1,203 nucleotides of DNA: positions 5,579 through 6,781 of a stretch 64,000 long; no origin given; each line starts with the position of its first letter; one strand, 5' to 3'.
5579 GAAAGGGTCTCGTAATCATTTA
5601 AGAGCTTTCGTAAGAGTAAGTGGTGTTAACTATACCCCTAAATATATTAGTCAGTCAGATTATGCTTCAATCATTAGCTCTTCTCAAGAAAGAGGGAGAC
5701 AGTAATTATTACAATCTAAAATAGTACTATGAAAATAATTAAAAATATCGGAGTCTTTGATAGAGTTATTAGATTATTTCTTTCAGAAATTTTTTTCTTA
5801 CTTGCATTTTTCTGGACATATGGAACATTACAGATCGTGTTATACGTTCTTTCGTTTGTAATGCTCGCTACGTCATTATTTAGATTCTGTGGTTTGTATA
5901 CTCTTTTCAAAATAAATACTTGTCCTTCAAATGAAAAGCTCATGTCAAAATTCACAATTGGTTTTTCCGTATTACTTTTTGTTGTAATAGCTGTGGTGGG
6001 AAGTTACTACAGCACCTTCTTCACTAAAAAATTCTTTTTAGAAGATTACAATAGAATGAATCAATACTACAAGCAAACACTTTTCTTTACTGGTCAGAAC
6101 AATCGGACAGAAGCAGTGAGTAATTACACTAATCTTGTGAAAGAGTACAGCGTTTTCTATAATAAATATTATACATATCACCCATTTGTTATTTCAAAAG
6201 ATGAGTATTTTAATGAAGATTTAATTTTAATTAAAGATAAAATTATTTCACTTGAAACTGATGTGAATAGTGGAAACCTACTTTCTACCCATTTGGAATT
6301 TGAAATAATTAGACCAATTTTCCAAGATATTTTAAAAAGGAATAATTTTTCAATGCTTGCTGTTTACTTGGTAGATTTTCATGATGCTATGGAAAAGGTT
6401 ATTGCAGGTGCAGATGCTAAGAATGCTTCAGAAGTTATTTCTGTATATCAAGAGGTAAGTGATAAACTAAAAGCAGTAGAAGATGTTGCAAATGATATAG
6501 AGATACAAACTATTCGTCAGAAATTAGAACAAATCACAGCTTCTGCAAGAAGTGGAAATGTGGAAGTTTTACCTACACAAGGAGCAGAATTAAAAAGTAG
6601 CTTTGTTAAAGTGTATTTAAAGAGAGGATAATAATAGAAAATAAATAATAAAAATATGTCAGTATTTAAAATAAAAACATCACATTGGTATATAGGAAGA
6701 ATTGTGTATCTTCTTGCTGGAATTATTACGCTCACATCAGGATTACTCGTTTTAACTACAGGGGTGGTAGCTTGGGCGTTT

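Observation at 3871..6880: Compact sulfur-transfer and redox module: ArsR, rhodanese, glutaredoxin, rhodanese::ferritin-like, DUF2892 x2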

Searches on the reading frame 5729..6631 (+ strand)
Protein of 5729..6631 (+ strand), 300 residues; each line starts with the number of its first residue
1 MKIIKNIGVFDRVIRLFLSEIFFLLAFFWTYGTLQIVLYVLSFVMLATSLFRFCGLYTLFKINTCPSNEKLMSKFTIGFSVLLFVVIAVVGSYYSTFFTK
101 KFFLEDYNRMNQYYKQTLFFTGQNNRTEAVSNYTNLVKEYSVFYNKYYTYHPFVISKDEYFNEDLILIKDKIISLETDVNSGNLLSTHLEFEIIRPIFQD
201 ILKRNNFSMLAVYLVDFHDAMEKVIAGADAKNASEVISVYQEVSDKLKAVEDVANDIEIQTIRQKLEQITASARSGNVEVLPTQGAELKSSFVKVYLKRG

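Call 3: search_protein_families(library=pfam, proteins=[window:5729-6631:+], max_evalue=0.01)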
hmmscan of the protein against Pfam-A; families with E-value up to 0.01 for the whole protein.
window:5729-6631:+ (300 aa): 2 families
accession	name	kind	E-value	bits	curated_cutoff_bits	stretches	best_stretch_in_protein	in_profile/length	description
PF11127.14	YgaP-like_TM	-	1.6e-15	57.4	25.3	1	5-67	3-65/66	Inner membrane protein YgaP-like, transmembrane domain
PF03954.19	Lectin_N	-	0.0081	16.5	28.3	0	71-94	36-59/140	Hepatic lectin, N-terminal domain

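Call 21: find_homologous_proteins(query=window:5729-6631:+, max_evalue=0.001)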
Query window:5729-6631:+ (300 aa): 855 proteins with E <= 0.001 among 2311 candidates; the best 120 are listed.
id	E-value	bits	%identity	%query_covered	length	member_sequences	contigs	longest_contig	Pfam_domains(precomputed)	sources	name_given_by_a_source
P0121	1.2e-186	637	99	100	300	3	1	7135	PF11127.15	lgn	-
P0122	3.2e-159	547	83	100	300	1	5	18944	PF11127.15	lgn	-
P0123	2.2e-154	531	82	100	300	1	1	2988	PF11127.15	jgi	jgi:hypothetical protein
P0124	1.1e-153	529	79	100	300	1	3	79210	PF11127.15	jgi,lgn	jgi:hypothetical protein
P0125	1.3e-153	529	79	100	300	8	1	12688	PF11127.15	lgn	-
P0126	3.6e-153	527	80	100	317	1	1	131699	PF11127.15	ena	-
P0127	4.8e-153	527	80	100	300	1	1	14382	PF11127.15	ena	-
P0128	2.4e-152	524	80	100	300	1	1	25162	PF11127.15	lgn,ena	-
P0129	4.2e-152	524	80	100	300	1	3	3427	PF11127.15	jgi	jgi:hypothetical protein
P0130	1.4e-150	519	79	100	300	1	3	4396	PF11127.15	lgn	-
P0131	7.9e-149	513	78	100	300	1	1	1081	PF11127.15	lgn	-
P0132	1.8e-148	512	78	100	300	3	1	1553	PF11127.15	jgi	jgi:hypothetical protein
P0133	8.3e-148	509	78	100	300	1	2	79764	PF11127.15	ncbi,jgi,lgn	jgi:hypothetical protein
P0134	1.0e-146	506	75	100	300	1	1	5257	PF11127.15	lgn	-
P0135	2.7e-144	498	76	100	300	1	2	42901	PF11127.15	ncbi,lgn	-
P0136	1.8e-143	495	75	100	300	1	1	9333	PF11127.15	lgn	-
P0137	5.1e-138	477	72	100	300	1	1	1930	PF11127.15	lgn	-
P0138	3.0e-136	472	71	100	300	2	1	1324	PF11127.15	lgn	-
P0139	1.8e-135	469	71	100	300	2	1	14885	PF11127.15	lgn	-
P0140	3.1e-134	465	71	100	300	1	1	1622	PF11127.15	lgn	-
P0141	7.9e-133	460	79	88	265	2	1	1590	PF11127.15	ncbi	-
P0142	1.1e-131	457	71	100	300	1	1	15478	PF11127.15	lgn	-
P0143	4.2e-131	455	70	100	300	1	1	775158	PF11127.15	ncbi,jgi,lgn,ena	ncbi:MAG: DUF2892 domain-containing protein [Candidatus Paceibacterota bacterium]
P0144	1.2e-128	447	68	100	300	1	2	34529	PF11127.15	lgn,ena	-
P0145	4.5e-126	438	67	100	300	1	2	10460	PF11127.15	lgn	-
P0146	1.1e-123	430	67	100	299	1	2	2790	PF11127.15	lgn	-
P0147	2.1e-123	429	67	100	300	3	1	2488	PF11127.15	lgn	-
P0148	4.1e-119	415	64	100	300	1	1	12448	PF11127.15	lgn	-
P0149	8.1e-117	408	64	100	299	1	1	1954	PF11127.15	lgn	-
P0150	5.8e-114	398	63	100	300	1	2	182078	PF11127.15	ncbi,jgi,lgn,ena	ncbi:MAG: DUF2892 domain-containing protein [Candidatus Paceibacterota bacterium]|jgi:hypothetical p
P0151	1.3e-112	394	63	100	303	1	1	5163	PF11127.15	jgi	jgi:hypothetical protein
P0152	1.6e-112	394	62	100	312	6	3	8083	PF11127.15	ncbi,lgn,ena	-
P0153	4.3e-112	392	62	100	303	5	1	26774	PF11127.15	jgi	jgi:hypothetical protein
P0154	1.2e-111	391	61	100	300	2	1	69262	PF11127.15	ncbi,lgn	-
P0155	3.5e-110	386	60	100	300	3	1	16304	PF11127.15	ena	-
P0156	2.8e-109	383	60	100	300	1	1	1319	PF11127.15,PF00499.26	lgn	-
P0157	2.8e-109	383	61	100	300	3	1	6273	PF11127.15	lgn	-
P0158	2.8e-109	383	60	100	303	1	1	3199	PF11127.15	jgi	jgi:hypothetical protein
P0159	1.2e-108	381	60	100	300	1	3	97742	PF11127.15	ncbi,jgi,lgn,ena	ncbi:MAG: DUF2892 domain-containing protein [bacterium]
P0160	2.3e-108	380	61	89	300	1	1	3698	PF11127.15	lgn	-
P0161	6.0e-108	379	58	100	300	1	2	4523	PF11127.15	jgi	jgi:hypothetical protein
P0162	9.1e-108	378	57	100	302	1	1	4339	PF11127.15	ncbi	-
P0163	1.4e-107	378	59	100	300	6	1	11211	PF11127.15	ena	-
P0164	1.4e-107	378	60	100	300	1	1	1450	PF11127.15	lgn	-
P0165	1.5e-107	377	61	100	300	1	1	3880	PF11127.15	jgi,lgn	jgi:hypothetical protein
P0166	2.5e-107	377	59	100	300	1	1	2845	PF11127.15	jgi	-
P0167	3.9e-107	376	58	100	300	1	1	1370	PF11127.15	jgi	jgi:hypothetical protein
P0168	4.6e-107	376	58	100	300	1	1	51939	PF11127.15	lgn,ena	-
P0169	4.7e-107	376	61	100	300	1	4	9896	PF11127.15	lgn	-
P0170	4.8e-107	376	59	100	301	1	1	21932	PF11127.15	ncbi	-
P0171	4.9e-107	376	59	100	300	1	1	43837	PF11127.15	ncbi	-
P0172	1.2e-106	375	62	99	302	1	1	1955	PF11127.15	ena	-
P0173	1.5e-106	374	59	100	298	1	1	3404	PF11127.15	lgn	-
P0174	2.0e-106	374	59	100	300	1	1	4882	PF11127.15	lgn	-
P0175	4.4e-106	373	63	96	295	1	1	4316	PF11127.15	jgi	jgi:phosphate/sulfate permease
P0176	5.2e-106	372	59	100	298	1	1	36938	PF11127.15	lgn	-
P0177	7.7e-106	372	60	100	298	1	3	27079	PF11127.15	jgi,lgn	jgi:hypothetical protein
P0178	7.8e-106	372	58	100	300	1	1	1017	PF11127.15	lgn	-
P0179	8.6e-106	372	60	100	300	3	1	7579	PF11127.15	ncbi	-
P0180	9.3e-106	372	60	100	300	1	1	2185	PF11127.15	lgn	-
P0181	9.9e-106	371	59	100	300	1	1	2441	PF11127.15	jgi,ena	-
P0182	1.0e-105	371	60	100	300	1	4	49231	PF11127.15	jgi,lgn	jgi:hypothetical protein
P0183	2.0e-105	371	59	100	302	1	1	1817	PF11127.15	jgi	jgi:Protein of unknown function (DUF2892)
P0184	2.4e-105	370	59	100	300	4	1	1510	PF11127.15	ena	-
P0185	2.9e-105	370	61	100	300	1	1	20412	PF11127.15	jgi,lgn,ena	-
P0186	1.2e-104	368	58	100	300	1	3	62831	PF11127.15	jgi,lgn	jgi:hypothetical protein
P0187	1.4e-104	368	59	99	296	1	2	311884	PF11127.15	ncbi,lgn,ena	ncbi:MAG: DUF2892 domain-containing protein [bacterium]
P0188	1.6e-104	368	60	100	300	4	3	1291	PF11127.15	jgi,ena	-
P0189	1.6e-104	367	56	100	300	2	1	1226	PF11127.15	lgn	-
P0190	1.6e-104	367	59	100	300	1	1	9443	PF11127.15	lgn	-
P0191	1.8e-104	367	58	99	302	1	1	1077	PF11127.15,PF01384.26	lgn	-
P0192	2.6e-104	367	59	100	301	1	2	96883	PF11127.15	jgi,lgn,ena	-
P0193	3.8e-104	366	58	100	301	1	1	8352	PF11127.15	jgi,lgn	jgi:hypothetical protein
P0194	5.1e-104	366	60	100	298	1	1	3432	PF11127.15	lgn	-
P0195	1.3e-103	365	57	100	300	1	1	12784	PF11127.15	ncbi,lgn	-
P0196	2.2e-103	364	57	100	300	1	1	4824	PF11127.15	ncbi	-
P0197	2.5e-103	364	56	98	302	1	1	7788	PF11127.15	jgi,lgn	-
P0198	3.2e-103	363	56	100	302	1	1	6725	PF11127.15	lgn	-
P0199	6.0e-103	362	56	100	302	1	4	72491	PF11127.15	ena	-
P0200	7.4e-103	362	59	100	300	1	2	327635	PF11127.15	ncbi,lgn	-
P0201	8.4e-103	362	56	100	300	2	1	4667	PF11127.15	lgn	-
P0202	9.3e-103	362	59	99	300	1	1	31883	PF11127.15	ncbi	ncbi:MAG: YgaP family membrane protein [Minisyncoccota bacterium]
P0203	1.0e-102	362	57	100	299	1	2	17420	PF11127.15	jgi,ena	jgi:hypothetical protein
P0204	1.9e-102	361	57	100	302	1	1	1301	PF11127.15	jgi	jgi:hypothetical protein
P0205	1.9e-102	361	56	100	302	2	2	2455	PF11127.15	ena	-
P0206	2.1e-102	361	56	100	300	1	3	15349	PF11127.15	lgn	-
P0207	3.0e-102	360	57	100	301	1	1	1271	PF11127.15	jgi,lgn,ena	-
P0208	3.1e-102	360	57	100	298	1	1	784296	PF11127.15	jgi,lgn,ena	-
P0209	3.9e-102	360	59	99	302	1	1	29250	PF11127.15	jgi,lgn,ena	-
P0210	4.5e-102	359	58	100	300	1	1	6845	PF11127.15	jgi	-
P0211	4.9e-102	359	57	100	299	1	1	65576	PF11127.15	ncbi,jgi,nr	ncbi:MAG: DUF2892 domain-containing protein [Candidatus Pacebacteria bacterium]|jgi:hypothetical pro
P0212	5.3e-102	359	58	100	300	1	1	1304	PF11127.15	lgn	-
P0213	5.7e-102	359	57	100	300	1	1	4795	PF11127.15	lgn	-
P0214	7.3e-102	359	56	100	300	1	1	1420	PF11127.15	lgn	-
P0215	7.3e-102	359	56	100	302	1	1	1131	PF11127.15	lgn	-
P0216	7.8e-102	359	57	99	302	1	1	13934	PF11127.15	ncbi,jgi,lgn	-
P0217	7.8e-102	359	56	100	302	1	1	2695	PF11127.15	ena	-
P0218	8.5e-102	359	56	100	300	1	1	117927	PF11127.15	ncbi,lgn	-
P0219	8.8e-102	359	56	100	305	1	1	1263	PF11127.15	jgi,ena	-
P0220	9.3e-102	358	58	100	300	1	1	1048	PF11127.15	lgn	-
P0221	1.0e-101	358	56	99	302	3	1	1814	PF11127.15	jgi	jgi:hypothetical protein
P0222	1.3e-101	358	58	100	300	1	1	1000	PF11127.15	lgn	-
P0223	1.5e-101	358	56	100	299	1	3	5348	PF11127.15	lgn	-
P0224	3.0e-101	357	57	99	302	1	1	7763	PF11127.15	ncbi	-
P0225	3.4e-101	357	56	100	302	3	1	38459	PF11127.15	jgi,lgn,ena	-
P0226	4.2e-101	356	58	100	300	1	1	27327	PF11127.15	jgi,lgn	-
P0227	4.2e-101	356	57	100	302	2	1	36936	PF11127.15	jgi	-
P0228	4.5e-101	356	58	99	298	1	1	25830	PF11127.15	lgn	-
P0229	6.8e-101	356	56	99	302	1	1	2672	PF11127.15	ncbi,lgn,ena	-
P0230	7.2e-101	356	58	99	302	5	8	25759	PF11127.15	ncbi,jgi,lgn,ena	jgi:hypothetical protein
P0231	7.6e-101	355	55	100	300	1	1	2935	PF11127.15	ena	-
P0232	7.9e-101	355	57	100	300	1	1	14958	PF11127.15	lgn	-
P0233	8.5e-101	355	57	100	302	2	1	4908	PF11127.15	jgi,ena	-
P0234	1.2e-100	355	55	100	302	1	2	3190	PF11127.15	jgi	jgi:hypothetical protein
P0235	1.2e-100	355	59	96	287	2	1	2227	PF11127.15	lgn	-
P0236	1.4e-100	355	59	99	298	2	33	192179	PF11127.15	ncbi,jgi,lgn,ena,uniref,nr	ncbi:hypothetical protein COT94_02620 [Candidatus Falkowbacteria bacterium CG10_big_fil_rev_8_21_14_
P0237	1.5e-100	355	57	100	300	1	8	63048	PF11127.15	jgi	jgi:hypothetical protein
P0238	1.6e-100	354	56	100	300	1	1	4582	PF11127.15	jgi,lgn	-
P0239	1.6e-100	354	56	100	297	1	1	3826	PF11127.15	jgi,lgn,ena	-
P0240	1.7e-100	354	58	99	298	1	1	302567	PF11127.15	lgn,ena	-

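Call 31: search_protein_families(library=ncbifam, proteins=[window:5729-6631:+], max_evalue=0.01)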
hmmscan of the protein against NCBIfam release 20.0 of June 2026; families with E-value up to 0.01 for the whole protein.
window:5729-6631:+ (300 aa): 0 families

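Call 36: predict_structure(alignment_id=A2)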
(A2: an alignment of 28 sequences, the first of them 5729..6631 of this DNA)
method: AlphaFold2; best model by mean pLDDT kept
length: 300 residues; sequences in the alignment: 28
mean_pLDDT: 86.0   pTM: 0.70
mean pLDDT of the five models: 86.0, 85.9, 85.7, 84.7, 83.3
residues with pLDDT >= 90: 157; 70-90: 108; 50-70: 29; < 50: 6
segments of 3 or more residues with pLDDT < 50: 1-6
pLDDT, mean of each block of 10 residues (from residue 1): 49 84 91 90 85 57 57 78 90 87 89 91 91 96 93 89 96 92 88 89 81 84 93 94 93 90 96 94 93 78
secondary structure, 60 per line:
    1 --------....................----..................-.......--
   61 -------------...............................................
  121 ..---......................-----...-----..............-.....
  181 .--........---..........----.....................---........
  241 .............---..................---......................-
elements in order: H9-28 H33-50 H52-58 H74-122 H126-147 H161-174 H176-181 H184-191 H195-204 H209-229 H233-253 H257-274 H278-299

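Call 51: find_encoding_contigs(protein=P0143, flank=5000, max_places=1)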
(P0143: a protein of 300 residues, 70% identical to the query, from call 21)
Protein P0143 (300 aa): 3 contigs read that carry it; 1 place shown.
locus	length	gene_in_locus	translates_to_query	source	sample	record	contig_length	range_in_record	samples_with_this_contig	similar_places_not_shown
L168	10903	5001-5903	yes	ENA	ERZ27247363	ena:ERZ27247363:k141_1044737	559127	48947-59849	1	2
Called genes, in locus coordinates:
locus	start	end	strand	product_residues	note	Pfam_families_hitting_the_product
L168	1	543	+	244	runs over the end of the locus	PF00849:PseudoU_synth_2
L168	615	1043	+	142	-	PF01245:Ribosomal_L19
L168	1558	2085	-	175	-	-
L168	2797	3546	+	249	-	PF13644:DKNYY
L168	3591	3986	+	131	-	-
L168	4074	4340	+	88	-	PF12840:HTH_20 (weak), PF01022:HTH_5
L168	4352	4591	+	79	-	PF00462:Glutaredoxin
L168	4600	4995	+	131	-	PF00581:Rhodanese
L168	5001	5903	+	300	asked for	PF11127:YgaP-like_TM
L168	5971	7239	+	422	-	PF13660:DUF4147, PF05161:MOFRL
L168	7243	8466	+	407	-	PF03952:Enolase_N, PF00113:Enolase_C, PF26685:DUF8230_C (weak), PF13378:MR_MLE_C (faint)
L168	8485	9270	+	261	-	PF00224:PK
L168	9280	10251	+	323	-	PF00389:2-Hacid_dh, PF02826:2-Hacid_dh_C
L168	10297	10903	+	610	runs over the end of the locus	PF00122:E1-E2_ATPase, PF00702:Hydrolase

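Call 52: find_encoding_contigs(protein=P0208, flank=5000, max_places=1)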
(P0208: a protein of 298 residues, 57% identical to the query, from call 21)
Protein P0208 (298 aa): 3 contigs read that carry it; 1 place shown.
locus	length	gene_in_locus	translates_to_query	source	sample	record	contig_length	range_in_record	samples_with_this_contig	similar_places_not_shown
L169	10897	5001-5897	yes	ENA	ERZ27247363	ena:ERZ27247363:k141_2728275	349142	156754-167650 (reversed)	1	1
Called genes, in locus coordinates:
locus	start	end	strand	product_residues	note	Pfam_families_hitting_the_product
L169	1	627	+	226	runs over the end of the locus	PF01255:Prenyltransf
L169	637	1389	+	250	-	PF00849:PseudoU_synth_2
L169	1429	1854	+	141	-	PF01245:Ribosomal_L19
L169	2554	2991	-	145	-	-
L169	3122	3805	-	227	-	PF01545:Cation_efflux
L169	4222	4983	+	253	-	PF01145:Band_7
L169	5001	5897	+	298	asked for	PF11127:YgaP-like_TM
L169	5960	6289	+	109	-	PF01022:HTH_5, PF12840:HTH_20 (faint)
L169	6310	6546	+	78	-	PF00462:Glutaredoxin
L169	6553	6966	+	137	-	PF00581:Rhodanese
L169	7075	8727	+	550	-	-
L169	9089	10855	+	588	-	PF13175:AAA_15, PF13476:AAA_23 (weak), PF13514:AAA_27 (weak), PF13304:AAA_21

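Call 53: find_encoding_contigs(protein=P0236, flank=5000, max_places=2)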
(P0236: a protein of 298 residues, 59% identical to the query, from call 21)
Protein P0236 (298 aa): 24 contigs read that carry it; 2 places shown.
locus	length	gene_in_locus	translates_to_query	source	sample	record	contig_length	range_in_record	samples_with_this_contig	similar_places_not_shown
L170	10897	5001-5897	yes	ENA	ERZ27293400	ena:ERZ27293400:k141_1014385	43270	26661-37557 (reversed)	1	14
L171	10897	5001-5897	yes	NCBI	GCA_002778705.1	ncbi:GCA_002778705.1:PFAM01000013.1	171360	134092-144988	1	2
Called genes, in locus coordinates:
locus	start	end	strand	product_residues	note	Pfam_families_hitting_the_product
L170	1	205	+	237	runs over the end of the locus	-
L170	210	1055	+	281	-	-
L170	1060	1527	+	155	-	PF18967:PycTM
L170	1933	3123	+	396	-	PF00155:Aminotran_1_2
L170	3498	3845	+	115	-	PF01022:HTH_5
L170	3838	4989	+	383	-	PF12801:Fer4_5, PF12838:Fer4_7 (faint), PF12801:Fer4_5, PF13187:Fer4_9 (faint), PF13237:Fer4_10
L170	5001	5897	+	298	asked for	PF11127:YgaP-like_TM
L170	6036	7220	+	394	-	PF07690:MFS_1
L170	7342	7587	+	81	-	-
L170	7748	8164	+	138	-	-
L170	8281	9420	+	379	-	PF00390:malic, PF03949:Malic_M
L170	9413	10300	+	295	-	PF13529:Peptidase_C39_2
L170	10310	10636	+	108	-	-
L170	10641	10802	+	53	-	-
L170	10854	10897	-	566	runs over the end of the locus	PF00270:DEAD, PF04851:ResIII (weak), PF00271:Helicase_C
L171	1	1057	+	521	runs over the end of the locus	PF00140:Sigma70_r1_2, PF04542:Sigma70_r2, PF04539:Sigma70_r3, PF04545:Sigma70_r4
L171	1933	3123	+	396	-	PF00155:Aminotran_1_2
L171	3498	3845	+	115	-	PF01022:HTH_5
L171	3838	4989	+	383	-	PF12801:Fer4_5, PF12838:Fer4_7 (faint), PF12801:Fer4_5, PF13187:Fer4_9 (faint), PF13237:Fer4_10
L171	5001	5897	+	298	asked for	PF11127:YgaP-like_TM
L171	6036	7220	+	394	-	PF07690:MFS_1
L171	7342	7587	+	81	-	-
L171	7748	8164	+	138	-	-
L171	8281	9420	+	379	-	PF00390:malic, PF03949:Malic_M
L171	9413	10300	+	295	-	PF13529:Peptidase_C39_2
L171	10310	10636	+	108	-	-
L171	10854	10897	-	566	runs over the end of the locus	PF00270:DEAD, PF04851:ResIII (weak), PF00271:Helicase_C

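Call 57: search_protein_families(library=ncbifam, proteins=[L169:6035-6286:+, L171:3528-3842:+, L168:4074-4337:+], max_evalue=0.001)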
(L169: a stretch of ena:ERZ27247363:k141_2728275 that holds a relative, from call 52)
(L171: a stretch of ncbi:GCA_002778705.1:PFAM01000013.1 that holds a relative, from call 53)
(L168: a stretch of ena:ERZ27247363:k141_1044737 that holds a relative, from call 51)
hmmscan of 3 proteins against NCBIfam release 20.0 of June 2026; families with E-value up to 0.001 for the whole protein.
L169:6035-6286:+ (84 aa): 8 families
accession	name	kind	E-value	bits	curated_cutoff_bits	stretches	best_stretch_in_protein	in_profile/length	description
NF033788.1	HTH_metalloreg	subfamily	2e-19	69.1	55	1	2-72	3-73/77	metalloregulator ArsR/SmtB family transcription factor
NF033789.1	repress_SdpR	subfamily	2.2e-13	49.9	100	1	8-73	6-70/79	autorepressor SdpR family transcription factor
NF045707.1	Dbac_1936_reg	equivalog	2e-10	40.6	115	1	6-73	13-79/99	ArsR/SmtB-type metalloregulator TsoR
NF041413.1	ArsR_Rv2640c_fam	equivalog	4.5e-09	36.7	155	1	4-70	36-104/118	Rv2640c family ArsR-like transcriptional regulator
NF007528.0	PRK10141.1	subfamily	3e-06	27.1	97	1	8-68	14-74/117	metalloregulator ArsR/SmtB family transcription factor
NF040642.1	sulf_sens_BigR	equivalog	4.6e-06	26.6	155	1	2-71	12-80/95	sulfite-sensing transcriptional repressor BigR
TIGR01884.1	cas_HTH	subfamily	5.6e-06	25.9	60.2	1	10-62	142-195/202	CRISPR-associated CARF protein Csa3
NF047906.1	CdPbTransRegCmtR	equivalog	4.9e-05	23.2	150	1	8-79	19-89/104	Cd(II)/Pb(II)-sensing metalloregulatory transcriptional regulator CmtR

L171:3528-3842:+ (105 aa): 12 families
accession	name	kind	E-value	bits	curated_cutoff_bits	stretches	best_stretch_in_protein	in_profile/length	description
NF033788.1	HTH_metalloreg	subfamily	4.8e-24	84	55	1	20-91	2-74/77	metalloregulator ArsR/SmtB family transcription factor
NF033789.1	repress_SdpR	subfamily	5.1e-16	58.4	100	1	23-98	2-77/79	autorepressor SdpR family transcription factor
NF007528.0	PRK10141.1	subfamily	2.5e-13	49.9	97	1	21-86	8-74/117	metalloregulator ArsR/SmtB family transcription factor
NF045707.1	Dbac_1936_reg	equivalog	4.2e-13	49.1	115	1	22-88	10-76/99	ArsR/SmtB-type metalloregulator TsoR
NF040642.1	sulf_sens_BigR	equivalog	3.8e-12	46.1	155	1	16-88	7-79/95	sulfite-sensing transcriptional repressor BigR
NF053602.1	Phr_regulator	exception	3.7e-08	33.2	320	1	18-87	1-75/191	heat shock transcription regulator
TIGR01884.1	cas_HTH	subfamily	1.5e-07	31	60.2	1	28-83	141-197/202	CRISPR-associated CARF protein Csa3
NF053755.1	MsvR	equivalog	1.9e-07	31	220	1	22-91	6-78/236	transcriptional factor MsvR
NF047906.1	CdPbTransRegCmtR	equivalog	1.8e-05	24.6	150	1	21-89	13-81/104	Cd(II)/Pb(II)-sensing metalloregulatory transcriptional regulator CmtR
NF052532.1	TransRegPagRBaca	equivalog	4.9e-05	23.4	170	1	9-96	6-94/99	transcriptional repressor PagR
NF041413.1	ArsR_Rv2640c_fam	equivalog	8e-05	23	155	1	23-92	36-108/118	Rv2640c family ArsR-like transcriptional regulator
NF053756.1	MreA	equivalog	0.00031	20.5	100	1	34-80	23-69/110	MreA family transcriptional regulator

L168:4074-4337:+ (88 aa): 9 families
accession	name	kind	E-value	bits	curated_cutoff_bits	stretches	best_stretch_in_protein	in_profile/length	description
NF033788.1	HTH_metalloreg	subfamily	2.2e-17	62.6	55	1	8-79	3-76/77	metalloregulator ArsR/SmtB family transcription factor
NF040642.1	sulf_sens_BigR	equivalog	9.6e-10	38.4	155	1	5-81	9-86/95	sulfite-sensing transcriptional repressor BigR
NF033789.1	repress_SdpR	subfamily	1.4e-09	37.8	100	1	9-78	1-70/79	autorepressor SdpR family transcription factor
NF052532.1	TransRegPagRBaca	equivalog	1.1e-08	35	170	1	4-84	15-96/99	transcriptional repressor PagR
NF045707.1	Dbac_1936_reg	equivalog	1.3e-08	34.7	115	1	4-86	5-88/99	ArsR/SmtB-type metalloregulator TsoR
NF047906.1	CdPbTransRegCmtR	equivalog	2.5e-06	27.4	150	1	18-81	23-87/104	Cd(II)/Pb(II)-sensing metalloregulatory transcriptional regulator CmtR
NF007528.0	PRK10141.1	subfamily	1.9e-05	24.5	97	1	6-70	6-72/117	metalloregulator ArsR/SmtB family transcription factor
NF041413.1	ArsR_Rv2640c_fam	equivalog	2.4e-05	24.7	155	1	11-84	37-113/118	Rv2640c family ArsR-like transcriptional regulator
NF053755.1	MsvR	equivalog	0.00029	20.6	220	1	8-80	5-81/236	transcriptional factor MsvR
